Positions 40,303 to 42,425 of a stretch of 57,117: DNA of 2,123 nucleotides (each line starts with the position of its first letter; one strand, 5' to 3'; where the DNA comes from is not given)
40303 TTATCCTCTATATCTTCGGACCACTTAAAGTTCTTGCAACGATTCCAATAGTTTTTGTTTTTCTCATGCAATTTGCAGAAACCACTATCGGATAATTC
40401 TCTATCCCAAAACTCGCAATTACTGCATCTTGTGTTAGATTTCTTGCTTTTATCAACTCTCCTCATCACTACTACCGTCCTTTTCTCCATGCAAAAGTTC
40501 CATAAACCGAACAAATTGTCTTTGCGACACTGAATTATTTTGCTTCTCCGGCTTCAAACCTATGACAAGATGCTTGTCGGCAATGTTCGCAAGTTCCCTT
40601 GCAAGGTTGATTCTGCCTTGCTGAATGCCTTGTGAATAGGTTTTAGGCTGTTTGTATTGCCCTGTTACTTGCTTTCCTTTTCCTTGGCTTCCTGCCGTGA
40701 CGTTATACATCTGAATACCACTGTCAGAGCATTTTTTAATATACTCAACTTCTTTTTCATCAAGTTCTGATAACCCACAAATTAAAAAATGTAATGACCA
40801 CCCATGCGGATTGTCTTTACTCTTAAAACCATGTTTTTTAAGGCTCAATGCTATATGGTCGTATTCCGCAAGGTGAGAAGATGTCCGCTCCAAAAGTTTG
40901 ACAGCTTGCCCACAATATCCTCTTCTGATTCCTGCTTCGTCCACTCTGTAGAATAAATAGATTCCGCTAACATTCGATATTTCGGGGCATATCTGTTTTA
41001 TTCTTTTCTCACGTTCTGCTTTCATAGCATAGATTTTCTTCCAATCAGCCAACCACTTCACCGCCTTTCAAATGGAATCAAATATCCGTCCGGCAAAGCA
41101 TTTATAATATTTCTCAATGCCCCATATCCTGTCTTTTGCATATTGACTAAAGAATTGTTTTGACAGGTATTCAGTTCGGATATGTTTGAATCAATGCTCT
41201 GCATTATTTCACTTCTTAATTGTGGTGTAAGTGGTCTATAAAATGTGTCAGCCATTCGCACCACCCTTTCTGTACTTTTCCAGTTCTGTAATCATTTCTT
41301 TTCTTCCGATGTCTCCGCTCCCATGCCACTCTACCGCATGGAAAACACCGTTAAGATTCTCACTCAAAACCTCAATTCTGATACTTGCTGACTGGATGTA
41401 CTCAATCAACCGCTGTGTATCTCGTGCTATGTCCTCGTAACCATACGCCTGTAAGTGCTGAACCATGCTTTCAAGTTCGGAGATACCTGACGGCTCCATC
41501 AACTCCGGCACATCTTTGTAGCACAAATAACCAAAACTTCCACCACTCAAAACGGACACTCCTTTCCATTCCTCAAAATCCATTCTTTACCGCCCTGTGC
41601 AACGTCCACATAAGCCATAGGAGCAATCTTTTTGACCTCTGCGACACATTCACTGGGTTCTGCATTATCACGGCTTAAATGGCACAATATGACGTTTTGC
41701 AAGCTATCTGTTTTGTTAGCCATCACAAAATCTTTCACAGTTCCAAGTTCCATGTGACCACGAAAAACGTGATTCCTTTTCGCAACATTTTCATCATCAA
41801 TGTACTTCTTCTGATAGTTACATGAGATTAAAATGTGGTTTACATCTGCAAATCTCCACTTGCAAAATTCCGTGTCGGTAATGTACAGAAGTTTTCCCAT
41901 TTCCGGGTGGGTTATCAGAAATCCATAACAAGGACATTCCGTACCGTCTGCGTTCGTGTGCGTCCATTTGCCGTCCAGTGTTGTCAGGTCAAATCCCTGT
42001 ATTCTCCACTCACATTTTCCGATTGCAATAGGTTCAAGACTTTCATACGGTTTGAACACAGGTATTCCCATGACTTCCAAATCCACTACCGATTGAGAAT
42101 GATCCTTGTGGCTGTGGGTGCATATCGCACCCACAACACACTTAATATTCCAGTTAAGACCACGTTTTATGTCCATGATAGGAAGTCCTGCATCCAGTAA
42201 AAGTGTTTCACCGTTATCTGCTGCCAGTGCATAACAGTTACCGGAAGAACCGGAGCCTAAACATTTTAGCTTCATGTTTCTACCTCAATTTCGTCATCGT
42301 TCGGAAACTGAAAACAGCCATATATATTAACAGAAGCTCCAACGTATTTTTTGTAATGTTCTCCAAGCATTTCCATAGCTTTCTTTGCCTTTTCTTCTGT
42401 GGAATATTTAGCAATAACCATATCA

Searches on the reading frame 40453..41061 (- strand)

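Call 23: search_protein_families(library=phrogs, proteins=[window:40453-41061:-], max_evalue=0.00001)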
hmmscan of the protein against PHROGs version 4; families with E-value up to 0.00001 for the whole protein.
window:40453-41061:- (202 aa): 1 family
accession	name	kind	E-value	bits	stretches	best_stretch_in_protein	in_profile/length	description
phrog_19106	-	unknown function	4.1e-59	200.9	1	8-194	8-194/197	-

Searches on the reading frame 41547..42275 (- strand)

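Call 23: search_protein_families(library=phrogs, proteins=[window:41547-42275:-], max_evalue=0.00001)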
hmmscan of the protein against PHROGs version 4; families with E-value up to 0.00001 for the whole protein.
window:41547-42275:- (242 aa): 2 families
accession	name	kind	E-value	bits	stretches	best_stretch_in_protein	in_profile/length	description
phrog_392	-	other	1.3e-55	190.3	1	1-234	6-255/348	metal-dependent hydrolase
phrog_14429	-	other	5.6e-10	40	1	1-60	29-88/266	hydrolase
